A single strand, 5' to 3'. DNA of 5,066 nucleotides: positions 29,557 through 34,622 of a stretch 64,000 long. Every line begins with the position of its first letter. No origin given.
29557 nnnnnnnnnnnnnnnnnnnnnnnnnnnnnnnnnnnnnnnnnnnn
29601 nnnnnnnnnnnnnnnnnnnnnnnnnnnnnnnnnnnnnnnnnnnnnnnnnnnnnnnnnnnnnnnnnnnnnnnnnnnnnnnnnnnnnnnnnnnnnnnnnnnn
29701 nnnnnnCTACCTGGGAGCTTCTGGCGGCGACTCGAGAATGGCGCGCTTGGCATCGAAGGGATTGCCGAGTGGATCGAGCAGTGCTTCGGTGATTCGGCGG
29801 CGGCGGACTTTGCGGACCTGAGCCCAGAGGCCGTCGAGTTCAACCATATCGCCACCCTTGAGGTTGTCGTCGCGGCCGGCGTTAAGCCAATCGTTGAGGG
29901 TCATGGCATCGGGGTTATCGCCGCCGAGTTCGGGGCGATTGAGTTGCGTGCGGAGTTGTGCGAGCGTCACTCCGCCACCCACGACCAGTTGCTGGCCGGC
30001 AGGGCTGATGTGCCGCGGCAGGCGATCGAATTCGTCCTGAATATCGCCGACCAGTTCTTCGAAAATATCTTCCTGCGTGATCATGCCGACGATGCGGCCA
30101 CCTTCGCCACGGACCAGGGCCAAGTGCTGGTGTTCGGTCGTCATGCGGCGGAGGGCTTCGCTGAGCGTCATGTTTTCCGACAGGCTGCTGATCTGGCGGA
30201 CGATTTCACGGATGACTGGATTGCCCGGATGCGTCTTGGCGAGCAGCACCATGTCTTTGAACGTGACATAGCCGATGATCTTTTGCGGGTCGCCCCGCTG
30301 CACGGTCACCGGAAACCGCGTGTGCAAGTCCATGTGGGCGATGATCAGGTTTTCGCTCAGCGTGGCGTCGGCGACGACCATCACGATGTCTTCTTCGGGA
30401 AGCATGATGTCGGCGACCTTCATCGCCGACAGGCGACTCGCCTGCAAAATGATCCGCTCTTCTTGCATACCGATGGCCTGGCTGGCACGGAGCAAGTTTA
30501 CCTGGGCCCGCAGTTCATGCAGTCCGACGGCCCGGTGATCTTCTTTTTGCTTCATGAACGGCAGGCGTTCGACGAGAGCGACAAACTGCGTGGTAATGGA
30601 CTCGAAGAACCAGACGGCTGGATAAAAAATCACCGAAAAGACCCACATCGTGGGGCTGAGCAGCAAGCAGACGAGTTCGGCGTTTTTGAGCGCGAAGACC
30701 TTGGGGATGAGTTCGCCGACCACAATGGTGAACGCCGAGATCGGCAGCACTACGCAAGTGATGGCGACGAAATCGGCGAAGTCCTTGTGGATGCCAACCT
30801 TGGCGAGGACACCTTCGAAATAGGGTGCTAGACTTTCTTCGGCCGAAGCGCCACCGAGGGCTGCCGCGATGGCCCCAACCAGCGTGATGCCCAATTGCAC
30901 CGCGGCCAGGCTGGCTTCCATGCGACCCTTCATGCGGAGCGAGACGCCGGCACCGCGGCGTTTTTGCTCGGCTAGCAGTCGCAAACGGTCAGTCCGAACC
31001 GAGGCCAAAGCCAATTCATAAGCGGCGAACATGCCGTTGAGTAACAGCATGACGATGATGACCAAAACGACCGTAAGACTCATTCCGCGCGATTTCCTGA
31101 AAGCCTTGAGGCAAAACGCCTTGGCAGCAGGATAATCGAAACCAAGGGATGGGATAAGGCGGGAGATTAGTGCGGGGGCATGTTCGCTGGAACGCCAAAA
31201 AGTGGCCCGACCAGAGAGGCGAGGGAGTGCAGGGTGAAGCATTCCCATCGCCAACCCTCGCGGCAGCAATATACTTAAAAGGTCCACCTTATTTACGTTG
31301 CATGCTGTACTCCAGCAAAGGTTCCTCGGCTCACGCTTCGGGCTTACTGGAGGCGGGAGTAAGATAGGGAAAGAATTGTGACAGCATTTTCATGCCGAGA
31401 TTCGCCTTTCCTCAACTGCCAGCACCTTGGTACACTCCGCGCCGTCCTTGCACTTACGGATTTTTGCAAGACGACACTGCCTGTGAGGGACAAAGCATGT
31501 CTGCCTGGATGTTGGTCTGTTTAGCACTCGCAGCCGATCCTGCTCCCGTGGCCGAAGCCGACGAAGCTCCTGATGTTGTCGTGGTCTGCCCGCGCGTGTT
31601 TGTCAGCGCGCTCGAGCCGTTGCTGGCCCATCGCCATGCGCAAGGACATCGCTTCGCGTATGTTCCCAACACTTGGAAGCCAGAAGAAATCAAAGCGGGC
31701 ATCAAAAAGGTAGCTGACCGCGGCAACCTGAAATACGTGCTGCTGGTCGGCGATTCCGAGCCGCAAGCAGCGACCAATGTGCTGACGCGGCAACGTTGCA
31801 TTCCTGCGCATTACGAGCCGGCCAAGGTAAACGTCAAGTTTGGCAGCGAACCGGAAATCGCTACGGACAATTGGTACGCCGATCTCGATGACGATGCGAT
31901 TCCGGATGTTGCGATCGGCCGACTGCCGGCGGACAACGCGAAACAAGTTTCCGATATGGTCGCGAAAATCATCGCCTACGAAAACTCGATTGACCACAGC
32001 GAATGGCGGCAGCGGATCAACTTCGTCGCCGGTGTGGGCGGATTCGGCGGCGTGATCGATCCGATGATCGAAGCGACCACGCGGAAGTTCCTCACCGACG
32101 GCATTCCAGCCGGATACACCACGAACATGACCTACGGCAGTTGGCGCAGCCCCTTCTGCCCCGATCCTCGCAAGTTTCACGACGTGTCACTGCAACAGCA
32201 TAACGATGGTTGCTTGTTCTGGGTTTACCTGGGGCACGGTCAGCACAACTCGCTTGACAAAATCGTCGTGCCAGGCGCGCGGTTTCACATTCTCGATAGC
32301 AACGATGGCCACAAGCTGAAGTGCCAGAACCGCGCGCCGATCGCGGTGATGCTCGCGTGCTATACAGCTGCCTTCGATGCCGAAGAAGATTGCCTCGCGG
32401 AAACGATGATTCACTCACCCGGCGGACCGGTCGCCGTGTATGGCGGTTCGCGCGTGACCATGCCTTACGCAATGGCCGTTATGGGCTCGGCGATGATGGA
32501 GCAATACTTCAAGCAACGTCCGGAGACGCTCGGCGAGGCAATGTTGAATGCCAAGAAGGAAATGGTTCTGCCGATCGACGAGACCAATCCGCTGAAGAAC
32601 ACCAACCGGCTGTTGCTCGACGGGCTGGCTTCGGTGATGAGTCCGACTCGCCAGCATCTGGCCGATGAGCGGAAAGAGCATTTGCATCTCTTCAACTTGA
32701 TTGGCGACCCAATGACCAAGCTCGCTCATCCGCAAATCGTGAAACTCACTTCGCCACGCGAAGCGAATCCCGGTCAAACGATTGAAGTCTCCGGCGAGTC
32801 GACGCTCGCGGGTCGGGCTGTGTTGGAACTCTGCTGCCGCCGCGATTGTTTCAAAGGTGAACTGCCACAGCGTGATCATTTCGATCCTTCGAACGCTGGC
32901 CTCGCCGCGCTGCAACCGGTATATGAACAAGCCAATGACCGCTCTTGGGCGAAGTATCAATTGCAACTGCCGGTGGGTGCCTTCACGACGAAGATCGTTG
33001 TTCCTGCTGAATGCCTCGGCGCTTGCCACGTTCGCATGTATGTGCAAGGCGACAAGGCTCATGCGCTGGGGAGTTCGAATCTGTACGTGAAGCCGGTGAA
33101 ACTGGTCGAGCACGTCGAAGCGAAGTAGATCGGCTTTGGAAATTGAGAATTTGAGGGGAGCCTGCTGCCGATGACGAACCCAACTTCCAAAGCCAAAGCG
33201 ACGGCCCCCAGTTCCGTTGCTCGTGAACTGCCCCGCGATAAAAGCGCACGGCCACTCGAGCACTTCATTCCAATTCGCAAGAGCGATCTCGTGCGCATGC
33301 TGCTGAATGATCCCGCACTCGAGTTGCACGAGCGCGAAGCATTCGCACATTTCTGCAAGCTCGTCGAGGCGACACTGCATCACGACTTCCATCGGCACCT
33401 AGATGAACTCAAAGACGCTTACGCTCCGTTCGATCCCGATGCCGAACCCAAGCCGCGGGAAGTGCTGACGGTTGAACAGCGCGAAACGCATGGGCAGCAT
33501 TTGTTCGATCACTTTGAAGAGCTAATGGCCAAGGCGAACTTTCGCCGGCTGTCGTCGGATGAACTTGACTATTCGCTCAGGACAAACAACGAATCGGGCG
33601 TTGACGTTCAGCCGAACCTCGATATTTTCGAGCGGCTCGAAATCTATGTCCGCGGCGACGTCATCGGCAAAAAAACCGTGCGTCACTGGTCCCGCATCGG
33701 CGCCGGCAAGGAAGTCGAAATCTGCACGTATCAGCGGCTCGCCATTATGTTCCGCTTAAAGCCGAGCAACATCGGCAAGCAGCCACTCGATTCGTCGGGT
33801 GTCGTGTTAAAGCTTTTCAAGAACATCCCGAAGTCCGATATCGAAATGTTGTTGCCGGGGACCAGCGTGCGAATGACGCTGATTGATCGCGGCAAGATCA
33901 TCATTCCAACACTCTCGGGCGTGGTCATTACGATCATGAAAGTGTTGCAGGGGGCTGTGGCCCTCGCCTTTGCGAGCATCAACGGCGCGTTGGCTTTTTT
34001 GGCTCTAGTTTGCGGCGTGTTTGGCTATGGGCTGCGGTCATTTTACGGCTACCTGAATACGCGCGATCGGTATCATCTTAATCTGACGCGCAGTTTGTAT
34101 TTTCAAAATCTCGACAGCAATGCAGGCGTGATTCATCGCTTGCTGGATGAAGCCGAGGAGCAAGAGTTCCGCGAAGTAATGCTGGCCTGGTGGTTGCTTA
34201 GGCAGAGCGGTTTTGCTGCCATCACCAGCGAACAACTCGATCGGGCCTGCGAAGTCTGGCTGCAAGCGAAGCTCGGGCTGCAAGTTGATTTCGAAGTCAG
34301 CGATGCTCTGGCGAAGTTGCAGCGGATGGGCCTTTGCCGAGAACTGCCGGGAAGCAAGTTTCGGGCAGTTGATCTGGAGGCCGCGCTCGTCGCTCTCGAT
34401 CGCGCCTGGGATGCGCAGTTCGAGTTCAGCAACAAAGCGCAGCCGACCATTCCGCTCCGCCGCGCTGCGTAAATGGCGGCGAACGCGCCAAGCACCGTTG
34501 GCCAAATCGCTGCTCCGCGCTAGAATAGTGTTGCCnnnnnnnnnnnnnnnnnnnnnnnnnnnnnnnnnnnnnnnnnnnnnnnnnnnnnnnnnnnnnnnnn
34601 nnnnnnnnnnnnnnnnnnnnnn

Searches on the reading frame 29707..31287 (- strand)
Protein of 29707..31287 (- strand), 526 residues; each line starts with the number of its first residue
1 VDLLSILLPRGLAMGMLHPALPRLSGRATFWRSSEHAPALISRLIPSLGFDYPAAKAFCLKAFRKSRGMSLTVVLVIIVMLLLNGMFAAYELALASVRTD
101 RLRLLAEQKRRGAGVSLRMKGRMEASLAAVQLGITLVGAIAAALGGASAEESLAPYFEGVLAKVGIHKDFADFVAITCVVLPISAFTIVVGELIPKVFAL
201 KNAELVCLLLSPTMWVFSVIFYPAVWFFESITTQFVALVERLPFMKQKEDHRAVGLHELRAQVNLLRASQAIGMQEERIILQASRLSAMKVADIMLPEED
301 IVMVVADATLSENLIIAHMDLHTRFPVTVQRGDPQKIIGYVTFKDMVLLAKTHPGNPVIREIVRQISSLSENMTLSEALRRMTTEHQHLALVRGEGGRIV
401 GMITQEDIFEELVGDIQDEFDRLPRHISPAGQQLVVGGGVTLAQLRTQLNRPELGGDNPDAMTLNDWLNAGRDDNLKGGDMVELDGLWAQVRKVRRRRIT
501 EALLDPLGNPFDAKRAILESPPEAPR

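Call 10: search_protein_families(library=pfam, proteins=[window:29707-31287:-])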
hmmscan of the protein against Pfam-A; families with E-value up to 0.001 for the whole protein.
window:29707-31287:- (526 aa): 3 families
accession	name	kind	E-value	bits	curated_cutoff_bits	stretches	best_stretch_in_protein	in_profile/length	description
PF01595.25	CNNM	-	2.7e-33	115.6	28.4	1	76-272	2-177/181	Cyclin M transmembrane N-terminal domain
PF00571.33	CBS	-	2.9e-15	56.8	24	1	361-413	3-56/57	CBS domain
PF03471.22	CorC_HlyC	-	0.00072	20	27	0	432-505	6-78/81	Transporter associated domain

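Call 69: find_related_loci(query=window:29707-31287:-, collection=genome_contigs, flank=2500)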
Query window:29707-31287:- (526 aa) in genome_contigs; peptide patterns used: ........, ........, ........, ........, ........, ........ (x = any residue, [..] = any of these).
79 stretches matched a pattern; 15 encode a relative of the query (tblastn E <= 1e-3); 15 distinct loci.
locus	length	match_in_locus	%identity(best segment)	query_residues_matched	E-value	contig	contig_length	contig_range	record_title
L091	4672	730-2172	82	38-517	0e+0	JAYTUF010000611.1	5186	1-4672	MAG: Anatilimnocola sp. isolate GFS_5507 GFS_5507_610, whole genome shotgun sequence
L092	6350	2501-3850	85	68-516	0e+0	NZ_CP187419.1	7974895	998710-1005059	Anatilimnocola sp. NA78 chromosome, complete genome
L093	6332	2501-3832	72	68-516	0e+0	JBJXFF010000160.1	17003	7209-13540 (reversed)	MAG: Pirellulaceae bacterium isolate F1F2.bin.526 k127_9766335, whole genome shotgun sequence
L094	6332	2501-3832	75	69-516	0e+0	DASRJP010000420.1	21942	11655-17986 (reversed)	MAG TPA_asm: Pirellulaceae bacterium isolate SMAG_U10139 k141_1339161, whole genome shotgun sequence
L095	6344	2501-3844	69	64-511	0e+0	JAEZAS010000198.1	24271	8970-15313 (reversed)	MAG: Planctomycetota bacterium isolate OH_CBrB_161 k127_3707521, whole genome shotgun sequence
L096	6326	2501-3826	72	68-514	0e+0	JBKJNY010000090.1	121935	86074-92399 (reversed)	MAG: Pirellulaceae bacterium isolate ant_bin.39 S1Ck117_117778_flag_0_multi_28.3969_len_121935, whole genome shotgun seq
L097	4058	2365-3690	72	69-516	0e+0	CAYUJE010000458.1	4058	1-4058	MAG TPA_asm: uncultured Pirellulaceae bacterium isolate SRP150892_co2_125 genome assembly, contig: NODE_39881_length_405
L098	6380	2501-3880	69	50-514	0e+0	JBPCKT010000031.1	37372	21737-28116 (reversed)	MAG: Pirellulaceae bacterium isolate TH_ant_mag_59 S1Ck127_6212548_flag_1_multi_23.9876_len_37372, whole genome shotgun 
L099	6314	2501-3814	70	69-511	0e+0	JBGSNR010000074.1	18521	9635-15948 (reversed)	MAG: Pirellulaceae bacterium isolate JTS-AC260 k141_715295, whole genome shotgun sequence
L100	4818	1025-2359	69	68-516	0e+0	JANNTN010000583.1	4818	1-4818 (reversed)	MAG: Anatilimnocola sp. isolate SOY_31_concoct_116 SOY_31_k141_1853631, whole genome shotgun sequence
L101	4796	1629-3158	64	15-525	0e+0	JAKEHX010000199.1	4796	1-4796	MAG: Planctomycetaceae bacterium isolate PMV_8.31_sub PMV_8.31_sub.k101_253582, whole genome shotgun sequence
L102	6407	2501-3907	67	25-511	0e+0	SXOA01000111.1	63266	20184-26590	MAG: Planctomycetaceae bacterium isolate F1-120-MAGs210 F1-120__c550473, whole genome shotgun sequence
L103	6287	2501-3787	58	75-506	1e-150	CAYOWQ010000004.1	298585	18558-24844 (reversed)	MAG TPA_asm: uncultured Isosphaeraceae bacterium isolate SRP237561_co1_6 genome assembly, contig: NODE_24_length_298585_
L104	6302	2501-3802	57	69-506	8e-148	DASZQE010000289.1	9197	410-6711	MAG TPA_asm: Phycisphaerales bacterium isolate SMAG_U5989 k141_449439, whole genome shotgun sequence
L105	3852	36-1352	74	69-511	0e+0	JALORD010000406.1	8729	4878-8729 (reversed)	MAG: Pirellulaceae bacterium isolate Prado172 scaffold_43776, whole genome shotgun sequence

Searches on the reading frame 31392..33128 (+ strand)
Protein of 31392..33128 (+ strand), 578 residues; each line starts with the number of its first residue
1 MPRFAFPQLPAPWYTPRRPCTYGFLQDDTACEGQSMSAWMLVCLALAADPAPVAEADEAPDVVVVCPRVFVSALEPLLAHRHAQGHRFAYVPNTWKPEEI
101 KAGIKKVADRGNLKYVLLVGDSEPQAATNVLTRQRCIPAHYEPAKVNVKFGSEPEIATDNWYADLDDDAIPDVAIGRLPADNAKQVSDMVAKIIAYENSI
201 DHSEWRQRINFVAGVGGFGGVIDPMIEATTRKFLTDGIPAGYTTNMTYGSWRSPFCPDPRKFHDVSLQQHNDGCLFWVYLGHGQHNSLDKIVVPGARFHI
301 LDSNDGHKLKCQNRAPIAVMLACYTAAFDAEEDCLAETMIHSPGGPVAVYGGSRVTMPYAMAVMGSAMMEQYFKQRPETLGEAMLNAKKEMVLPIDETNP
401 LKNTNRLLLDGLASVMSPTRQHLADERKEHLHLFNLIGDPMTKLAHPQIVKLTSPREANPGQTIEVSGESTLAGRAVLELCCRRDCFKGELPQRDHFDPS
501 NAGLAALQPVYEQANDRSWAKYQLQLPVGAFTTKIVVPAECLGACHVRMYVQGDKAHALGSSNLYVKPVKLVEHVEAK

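Call 10: search_protein_families(library=pfam, proteins=[window:31392-33128:+])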
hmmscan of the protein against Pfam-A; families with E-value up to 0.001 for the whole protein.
window:31392-33128:+ (578 aa): 1 family
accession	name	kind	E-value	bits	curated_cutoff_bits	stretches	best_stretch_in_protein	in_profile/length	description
PF01364.23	Peptidase_C25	-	9.8e-71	239.4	23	1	63-444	2-374/374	Peptidase family C25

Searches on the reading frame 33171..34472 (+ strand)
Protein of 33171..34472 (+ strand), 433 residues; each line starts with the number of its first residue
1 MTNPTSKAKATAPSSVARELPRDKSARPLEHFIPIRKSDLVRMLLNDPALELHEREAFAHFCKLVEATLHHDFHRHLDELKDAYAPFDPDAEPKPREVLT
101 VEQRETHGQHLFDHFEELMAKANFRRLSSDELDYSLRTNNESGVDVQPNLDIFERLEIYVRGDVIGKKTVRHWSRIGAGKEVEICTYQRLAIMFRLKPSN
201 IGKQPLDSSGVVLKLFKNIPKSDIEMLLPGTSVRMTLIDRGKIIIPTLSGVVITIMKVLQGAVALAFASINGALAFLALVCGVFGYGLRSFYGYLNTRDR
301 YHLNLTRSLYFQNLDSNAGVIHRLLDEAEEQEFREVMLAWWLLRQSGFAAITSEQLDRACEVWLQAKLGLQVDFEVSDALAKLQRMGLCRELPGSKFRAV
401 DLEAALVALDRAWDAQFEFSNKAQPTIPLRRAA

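Call 10: search_protein_families(library=pfam, proteins=[window:33171-34472:+])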
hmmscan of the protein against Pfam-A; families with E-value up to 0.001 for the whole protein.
window:33171-34472:+ (433 aa): 1 family
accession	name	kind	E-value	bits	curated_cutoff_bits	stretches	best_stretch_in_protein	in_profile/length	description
PF12576.13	DUF3754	-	6.7e-28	97.8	27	1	187-319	1-137/137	Protein of unknown function (DUF3754)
